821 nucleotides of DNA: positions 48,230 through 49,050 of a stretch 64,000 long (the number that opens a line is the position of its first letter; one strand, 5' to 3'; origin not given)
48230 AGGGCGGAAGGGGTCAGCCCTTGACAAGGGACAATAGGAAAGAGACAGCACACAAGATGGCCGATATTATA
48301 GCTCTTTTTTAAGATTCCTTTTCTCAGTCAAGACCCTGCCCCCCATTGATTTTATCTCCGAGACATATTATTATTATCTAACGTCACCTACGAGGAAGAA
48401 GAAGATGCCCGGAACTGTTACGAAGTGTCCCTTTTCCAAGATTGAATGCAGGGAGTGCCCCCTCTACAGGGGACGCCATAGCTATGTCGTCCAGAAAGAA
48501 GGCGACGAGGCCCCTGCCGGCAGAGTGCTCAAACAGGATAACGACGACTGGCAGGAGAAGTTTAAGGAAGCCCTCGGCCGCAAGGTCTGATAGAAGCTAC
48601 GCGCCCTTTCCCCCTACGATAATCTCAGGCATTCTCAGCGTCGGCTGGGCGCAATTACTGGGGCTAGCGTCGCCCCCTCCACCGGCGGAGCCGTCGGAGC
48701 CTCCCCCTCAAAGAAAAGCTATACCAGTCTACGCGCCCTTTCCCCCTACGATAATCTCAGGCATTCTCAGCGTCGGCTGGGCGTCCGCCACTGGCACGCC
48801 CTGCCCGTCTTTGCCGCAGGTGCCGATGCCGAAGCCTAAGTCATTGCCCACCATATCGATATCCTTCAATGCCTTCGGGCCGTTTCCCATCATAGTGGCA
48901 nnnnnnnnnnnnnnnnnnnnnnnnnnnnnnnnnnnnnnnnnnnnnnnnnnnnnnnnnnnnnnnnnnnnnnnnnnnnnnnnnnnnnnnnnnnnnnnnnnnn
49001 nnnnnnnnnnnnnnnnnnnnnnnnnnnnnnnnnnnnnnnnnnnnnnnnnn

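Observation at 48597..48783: Second, independent case: a 55-bp perfect duplication of the tldD 3' end flanking a 77-bp copy of the same element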

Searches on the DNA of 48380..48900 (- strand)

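Call 20: search_rna_families(source=window, start=48380, end=48900, threshold=evalue, max_evalue=10)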
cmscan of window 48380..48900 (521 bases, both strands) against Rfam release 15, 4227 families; matches with E-value up to 10: 1.
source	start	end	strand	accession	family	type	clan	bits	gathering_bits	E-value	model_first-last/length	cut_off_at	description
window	48655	48676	-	RF01834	fiv_FSE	Cis-reg; frameshift_element;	-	12.4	53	5.3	1-23/35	no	ribosomal frameshift site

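Call 59: build_rna_model(alignment_id=A3, structure=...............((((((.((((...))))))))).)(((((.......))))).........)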
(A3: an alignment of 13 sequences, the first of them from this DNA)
Model R1 built from alignment A3 (13 sequences, 66 columns); structure: as given.
model positions 62; base pairs 15; branch points 1; effective number of sequences 3.25; information 0.902 bits per position. Calibrated on 0.2 Mb of random sequence (short: E-values are rough).
structure used (alignment columns):
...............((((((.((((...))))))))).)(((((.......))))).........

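Call 60: search_with_rna_model(model_id=R1, sources=[window, L005, L007, L008, L009, L012, L014, L015, L016, L017, L018, L019, L021, L022, L023], max_evalue=1)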
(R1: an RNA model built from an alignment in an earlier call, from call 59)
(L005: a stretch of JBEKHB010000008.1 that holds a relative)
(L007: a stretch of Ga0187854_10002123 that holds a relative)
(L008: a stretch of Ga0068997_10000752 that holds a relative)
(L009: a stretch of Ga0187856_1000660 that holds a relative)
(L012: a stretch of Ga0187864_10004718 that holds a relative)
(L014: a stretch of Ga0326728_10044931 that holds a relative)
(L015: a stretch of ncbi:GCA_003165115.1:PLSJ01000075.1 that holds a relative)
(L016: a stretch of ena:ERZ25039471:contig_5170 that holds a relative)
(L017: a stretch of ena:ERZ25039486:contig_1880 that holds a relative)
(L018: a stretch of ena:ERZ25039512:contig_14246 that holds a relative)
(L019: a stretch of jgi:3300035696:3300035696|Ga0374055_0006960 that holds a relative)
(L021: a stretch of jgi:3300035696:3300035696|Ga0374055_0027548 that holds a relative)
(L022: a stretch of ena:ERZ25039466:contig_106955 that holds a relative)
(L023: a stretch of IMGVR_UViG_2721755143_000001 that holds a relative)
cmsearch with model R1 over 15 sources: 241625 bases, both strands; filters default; matches with E-value up to 1: 22.
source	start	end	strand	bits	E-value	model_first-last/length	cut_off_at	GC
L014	3298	3359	-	84.8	2e-16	1-62/62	no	0.71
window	48652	48713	-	81.1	1.3e-15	1-62/62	no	0.69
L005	4717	4778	+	80.9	1.4e-15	1-62/62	no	0.68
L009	8476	8537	-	80.9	1.4e-15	1-62/62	no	0.68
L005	6324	6384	+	75.7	2e-14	1-62/62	no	0.59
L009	6870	6930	-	75.7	2e-14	1-62/62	no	0.59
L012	3153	3212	-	74.8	3.3e-14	1-62/62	no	0.65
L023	1107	1168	-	73.4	6.6e-14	1-62/62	no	0.69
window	31218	31277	-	72.8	9.1e-14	1-62/62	no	0.7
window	51320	51380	-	72.7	9.6e-14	1-62/62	no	0.64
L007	12498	12561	+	70.7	2.6e-13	1-62/62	no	0.72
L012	7748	7811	-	70.7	2.6e-13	1-62/62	no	0.72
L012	5894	5954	-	66.5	2.2e-12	1-62/62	no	0.69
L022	363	426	-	66.3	2.4e-12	1-62/62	no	0.69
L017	11400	11458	+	63.9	8.3e-12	1-62/62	no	0.68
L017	11545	11603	+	63.9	8.3e-12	1-62/62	no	0.68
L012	5829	5889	-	61.2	3.2e-11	1-62/62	no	0.67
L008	1384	1445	+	53.5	1.7e-09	1-62/62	no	0.81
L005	7307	7358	+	16.9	0.21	1-62/62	no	0.56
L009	5896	5947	-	16.9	0.21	1-62/62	no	0.56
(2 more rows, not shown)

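Call 70: search_with_rna_model(model_id=R1, sources=[L026, L027, L028, L029, L030, L031, L032], max_evalue=1)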
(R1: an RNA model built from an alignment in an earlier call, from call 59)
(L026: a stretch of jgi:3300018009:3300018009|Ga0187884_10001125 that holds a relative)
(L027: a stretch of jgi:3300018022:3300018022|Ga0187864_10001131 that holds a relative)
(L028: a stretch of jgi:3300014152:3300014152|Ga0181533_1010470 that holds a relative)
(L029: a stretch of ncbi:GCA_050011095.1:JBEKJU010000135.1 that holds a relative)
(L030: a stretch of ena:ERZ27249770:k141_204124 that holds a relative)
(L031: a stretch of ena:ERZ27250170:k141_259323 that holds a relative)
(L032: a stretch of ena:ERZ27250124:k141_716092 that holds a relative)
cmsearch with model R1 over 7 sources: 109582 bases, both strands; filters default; matches with E-value up to 1: 6.
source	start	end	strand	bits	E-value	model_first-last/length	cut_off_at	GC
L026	4749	4807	+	69.3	2.4e-13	1-62/62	no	0.66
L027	4746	4804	+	69.3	2.4e-13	1-62/62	no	0.66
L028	572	630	+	69.3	2.4e-13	1-62/62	no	0.66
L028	485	562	+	30.7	8.1e-05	1-62/62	no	0.72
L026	4689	4739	+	27.9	0.00035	1-62/62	no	0.67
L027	4686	4736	+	27.9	0.00035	1-62/62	no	0.67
